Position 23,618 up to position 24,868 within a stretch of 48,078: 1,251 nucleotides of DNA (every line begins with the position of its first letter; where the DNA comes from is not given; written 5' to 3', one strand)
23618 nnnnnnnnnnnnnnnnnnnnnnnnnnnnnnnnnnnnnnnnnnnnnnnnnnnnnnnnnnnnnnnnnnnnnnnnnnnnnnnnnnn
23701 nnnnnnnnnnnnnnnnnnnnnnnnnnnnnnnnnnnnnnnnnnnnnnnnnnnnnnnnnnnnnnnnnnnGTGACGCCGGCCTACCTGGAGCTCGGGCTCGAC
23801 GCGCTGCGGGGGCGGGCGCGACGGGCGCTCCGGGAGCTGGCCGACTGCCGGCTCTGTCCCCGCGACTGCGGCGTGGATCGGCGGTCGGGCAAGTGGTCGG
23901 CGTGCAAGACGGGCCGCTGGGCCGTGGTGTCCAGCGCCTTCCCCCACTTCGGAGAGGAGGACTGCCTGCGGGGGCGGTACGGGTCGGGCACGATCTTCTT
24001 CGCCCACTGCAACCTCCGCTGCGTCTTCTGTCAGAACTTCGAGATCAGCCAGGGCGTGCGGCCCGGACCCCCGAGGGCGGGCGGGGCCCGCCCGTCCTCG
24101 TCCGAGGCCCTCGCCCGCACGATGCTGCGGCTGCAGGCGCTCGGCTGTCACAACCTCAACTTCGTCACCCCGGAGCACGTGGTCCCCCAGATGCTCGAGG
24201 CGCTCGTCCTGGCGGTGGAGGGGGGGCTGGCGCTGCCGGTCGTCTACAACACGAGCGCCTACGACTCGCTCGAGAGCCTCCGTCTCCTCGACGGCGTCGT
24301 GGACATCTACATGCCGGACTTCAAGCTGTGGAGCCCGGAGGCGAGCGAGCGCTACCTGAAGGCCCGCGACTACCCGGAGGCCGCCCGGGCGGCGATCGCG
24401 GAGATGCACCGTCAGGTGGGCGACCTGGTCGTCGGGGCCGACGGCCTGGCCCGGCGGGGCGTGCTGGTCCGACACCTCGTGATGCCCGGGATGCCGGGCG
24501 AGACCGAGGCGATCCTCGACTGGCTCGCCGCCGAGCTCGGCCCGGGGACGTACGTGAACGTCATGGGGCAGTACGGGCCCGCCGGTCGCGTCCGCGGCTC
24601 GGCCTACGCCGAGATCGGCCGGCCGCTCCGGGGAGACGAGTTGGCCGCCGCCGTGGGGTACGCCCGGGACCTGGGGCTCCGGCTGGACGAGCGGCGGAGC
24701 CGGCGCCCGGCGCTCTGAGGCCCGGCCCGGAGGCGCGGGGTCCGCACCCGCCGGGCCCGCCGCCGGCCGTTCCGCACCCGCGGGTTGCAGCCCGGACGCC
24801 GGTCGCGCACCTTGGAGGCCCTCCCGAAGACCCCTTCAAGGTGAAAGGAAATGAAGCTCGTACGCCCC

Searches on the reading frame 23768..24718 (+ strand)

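Call 8: search_protein_families(library=ncbifam, proteins=[window:23768-24718:+], max_evalue=1e-10)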
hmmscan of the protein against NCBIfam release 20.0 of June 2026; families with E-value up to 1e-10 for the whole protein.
window:23768-24718:+ (316 aa): 0 families

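Call 46: search_protein_families(library=pfam, proteins=[window:23768-24718:+], max_evalue=0.00001)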
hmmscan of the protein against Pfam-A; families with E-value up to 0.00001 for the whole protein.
window:23768-24718:+ (316 aa): 1 family
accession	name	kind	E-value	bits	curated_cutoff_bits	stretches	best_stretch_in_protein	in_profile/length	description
PF04055.27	Radical_SAM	-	7.7e-08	33.1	29.5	1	76-252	2-165/166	Radical SAM superfamily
